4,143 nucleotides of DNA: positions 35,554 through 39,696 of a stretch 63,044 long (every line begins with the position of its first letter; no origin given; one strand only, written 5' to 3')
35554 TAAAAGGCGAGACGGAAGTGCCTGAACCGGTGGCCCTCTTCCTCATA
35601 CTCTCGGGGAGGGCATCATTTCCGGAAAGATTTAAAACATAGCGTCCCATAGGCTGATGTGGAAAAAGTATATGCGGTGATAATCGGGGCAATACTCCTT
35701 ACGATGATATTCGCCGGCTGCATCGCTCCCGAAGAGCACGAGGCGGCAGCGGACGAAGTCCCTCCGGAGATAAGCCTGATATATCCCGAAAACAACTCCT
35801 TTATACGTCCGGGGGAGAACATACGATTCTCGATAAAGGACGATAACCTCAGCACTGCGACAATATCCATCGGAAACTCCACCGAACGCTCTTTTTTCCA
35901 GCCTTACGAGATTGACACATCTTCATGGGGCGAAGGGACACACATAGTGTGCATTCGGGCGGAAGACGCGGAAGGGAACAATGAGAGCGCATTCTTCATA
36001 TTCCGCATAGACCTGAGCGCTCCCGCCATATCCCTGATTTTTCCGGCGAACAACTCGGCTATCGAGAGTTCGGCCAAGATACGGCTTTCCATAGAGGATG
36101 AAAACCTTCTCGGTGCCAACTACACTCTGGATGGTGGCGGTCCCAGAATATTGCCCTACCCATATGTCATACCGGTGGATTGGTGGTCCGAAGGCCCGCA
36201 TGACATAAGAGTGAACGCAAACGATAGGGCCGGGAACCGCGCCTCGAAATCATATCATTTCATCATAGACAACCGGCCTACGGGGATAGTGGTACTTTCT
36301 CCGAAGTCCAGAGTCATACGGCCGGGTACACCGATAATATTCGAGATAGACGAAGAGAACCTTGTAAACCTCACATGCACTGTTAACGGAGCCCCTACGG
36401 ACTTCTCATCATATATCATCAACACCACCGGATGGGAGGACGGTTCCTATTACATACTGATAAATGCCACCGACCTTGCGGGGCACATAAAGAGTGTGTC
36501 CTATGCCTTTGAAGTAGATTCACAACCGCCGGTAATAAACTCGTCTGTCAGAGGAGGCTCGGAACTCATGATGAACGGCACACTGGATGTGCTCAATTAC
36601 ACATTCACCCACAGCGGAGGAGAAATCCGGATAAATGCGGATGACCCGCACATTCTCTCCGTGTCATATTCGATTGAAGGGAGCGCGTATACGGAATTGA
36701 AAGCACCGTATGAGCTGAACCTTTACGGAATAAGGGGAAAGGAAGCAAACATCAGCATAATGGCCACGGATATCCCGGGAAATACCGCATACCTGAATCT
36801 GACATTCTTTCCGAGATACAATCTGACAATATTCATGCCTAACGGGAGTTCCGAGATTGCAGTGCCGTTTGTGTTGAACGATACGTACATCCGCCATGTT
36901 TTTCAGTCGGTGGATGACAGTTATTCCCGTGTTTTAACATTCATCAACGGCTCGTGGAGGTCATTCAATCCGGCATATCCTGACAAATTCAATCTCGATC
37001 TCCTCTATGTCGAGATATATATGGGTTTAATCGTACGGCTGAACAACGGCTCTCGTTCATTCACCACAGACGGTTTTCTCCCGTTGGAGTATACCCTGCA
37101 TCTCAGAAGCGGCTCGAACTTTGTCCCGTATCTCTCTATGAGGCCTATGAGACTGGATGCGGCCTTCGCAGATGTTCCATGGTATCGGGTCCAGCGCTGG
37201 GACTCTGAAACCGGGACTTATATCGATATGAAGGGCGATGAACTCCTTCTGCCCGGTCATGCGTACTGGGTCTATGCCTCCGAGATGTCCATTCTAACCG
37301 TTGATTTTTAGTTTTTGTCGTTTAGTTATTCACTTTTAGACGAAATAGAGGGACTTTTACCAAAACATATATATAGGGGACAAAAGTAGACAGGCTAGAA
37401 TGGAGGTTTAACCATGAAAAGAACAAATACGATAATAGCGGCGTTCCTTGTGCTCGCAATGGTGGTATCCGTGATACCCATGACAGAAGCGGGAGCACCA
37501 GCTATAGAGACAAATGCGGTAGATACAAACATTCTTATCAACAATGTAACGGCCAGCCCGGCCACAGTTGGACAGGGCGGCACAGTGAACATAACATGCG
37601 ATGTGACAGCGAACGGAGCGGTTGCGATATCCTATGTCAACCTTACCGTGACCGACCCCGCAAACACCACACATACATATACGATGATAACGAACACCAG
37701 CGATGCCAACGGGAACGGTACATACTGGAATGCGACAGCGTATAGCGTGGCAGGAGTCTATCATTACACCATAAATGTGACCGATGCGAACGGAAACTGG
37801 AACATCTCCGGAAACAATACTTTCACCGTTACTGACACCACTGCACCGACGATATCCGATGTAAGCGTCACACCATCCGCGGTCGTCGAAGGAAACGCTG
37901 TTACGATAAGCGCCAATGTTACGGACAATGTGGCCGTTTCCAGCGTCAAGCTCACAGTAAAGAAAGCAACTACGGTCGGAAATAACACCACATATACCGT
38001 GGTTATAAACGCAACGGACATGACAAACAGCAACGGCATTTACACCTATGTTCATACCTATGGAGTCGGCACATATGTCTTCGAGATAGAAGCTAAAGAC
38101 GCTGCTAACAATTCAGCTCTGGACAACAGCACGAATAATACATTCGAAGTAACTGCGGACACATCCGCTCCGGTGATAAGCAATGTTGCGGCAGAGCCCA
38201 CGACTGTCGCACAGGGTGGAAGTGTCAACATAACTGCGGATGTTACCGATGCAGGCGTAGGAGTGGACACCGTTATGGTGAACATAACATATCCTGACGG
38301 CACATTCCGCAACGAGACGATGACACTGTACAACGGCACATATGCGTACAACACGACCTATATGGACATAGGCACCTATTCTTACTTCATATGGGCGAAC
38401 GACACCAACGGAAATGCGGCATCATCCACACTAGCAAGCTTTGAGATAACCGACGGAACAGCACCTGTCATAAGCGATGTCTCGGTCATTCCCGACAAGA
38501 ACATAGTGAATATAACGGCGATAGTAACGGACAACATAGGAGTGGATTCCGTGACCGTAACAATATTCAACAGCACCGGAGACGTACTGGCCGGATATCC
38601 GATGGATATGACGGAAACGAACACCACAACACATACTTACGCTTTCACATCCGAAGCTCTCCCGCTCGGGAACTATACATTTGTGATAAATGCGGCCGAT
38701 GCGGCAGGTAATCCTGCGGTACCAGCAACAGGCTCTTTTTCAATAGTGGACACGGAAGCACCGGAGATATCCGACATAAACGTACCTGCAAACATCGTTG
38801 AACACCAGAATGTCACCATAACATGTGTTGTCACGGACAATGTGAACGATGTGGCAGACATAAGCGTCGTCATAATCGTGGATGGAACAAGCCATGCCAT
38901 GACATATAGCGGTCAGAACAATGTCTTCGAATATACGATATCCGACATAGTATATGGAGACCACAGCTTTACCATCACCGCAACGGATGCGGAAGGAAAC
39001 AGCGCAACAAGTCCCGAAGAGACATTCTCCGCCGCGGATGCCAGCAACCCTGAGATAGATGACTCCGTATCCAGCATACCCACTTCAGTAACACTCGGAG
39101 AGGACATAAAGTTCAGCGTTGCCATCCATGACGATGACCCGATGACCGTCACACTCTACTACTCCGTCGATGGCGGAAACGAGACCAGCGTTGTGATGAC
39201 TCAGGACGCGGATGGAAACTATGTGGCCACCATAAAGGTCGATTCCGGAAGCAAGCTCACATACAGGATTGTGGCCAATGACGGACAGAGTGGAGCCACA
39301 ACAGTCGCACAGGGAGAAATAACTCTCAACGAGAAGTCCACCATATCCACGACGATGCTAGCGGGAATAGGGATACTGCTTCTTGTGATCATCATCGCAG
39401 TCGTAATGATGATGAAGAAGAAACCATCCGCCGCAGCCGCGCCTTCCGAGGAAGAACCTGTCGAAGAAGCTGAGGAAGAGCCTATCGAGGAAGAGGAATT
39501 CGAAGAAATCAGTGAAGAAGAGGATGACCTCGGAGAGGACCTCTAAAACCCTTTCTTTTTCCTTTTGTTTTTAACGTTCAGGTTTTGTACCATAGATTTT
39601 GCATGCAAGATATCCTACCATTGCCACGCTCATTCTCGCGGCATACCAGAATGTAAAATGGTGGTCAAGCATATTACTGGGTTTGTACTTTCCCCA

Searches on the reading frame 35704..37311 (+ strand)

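Call 71: search_protein_families(library=pfam, proteins=[window:35704-37311:+], max_evalue=0.01)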
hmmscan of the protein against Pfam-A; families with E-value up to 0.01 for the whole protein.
window:35704-37311:+ (535 aa): 2 families
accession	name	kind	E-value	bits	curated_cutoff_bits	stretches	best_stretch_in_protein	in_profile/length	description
PF19077.6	Big_13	-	3.7e-13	50.3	27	2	239-272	66-101/102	Bacterial Ig-like domain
PF17957.7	Big_7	-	1e-05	26.5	24.1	0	21-47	1-29/70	Bacterial Ig domain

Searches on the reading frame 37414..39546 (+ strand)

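Call 71: search_protein_families(library=pfam, proteins=[window:37414-39546:+], max_evalue=0.01)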
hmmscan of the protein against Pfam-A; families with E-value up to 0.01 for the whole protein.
window:37414-39546:+ (710 aa): 15 families
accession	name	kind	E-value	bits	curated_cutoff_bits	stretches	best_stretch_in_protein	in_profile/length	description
PF17957.7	Big_7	-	1.9e-11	44.8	24.1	3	145-211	1-67/70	Bacterial Ig domain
PF19077.6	Big_13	-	5.8e-10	40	27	1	377-444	38-100/102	Bacterial Ig-like domain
PF15418.12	DUF4625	-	2.8e-09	37.8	27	0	140-184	9-58/131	Domain of unknown function (DUF4625)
PF11896.14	GlgE_dom_N_S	-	1.9e-06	28.8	25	0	546-623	10-88/179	Alpha-1,4-glucan:maltose-1-phosphate maltosyltransferase, domain N/S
PF13750.12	Big_3_3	-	3.1e-06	27.4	27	1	406-493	2-91/157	Bacterial Ig-like domain (group 3)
PF13927.12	Ig_3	-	6.1e-06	27.1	30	0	46-80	5-41/78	Immunoglobulin domain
PF05751.16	FixH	-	8.7e-06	26.2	23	0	54-133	71-147/150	FixH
PF24421.1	Ig_J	-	0.00042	20.8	29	0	400-444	58-101/104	Tip attachment protein J, Ig-like domain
PF16640.11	Big_3_5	-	0.00064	20.7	35.5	1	259-346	2-88/88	Bacterial Ig-like domain (group 3)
PF15330.11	SIT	-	0.001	20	27.6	0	649-694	6-52/114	SHP2-interacting transmembrane adaptor protein, SIT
PF22184.2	CBM_56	-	0.0011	19.5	27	1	565-623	11-68/75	Carbohydrate binding module family 56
PF17963.7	Big_9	-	0.0013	20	23.6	1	450-532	4-83/89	Bacterial Ig domain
PF13860.13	FlgD_ig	-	0.0014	19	27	0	376-429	21-77/79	FlgD Ig-like domain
PF02922.24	CBM_48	-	0.0042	17.8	22.4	0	579-626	25-75/83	Carbohydrate-binding module 48 (Isoamylase N-terminal domain)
PF07495.19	Y_Y_Y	-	0.0071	16.7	26.6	0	219-246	38-64/65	Y_Y_Y domain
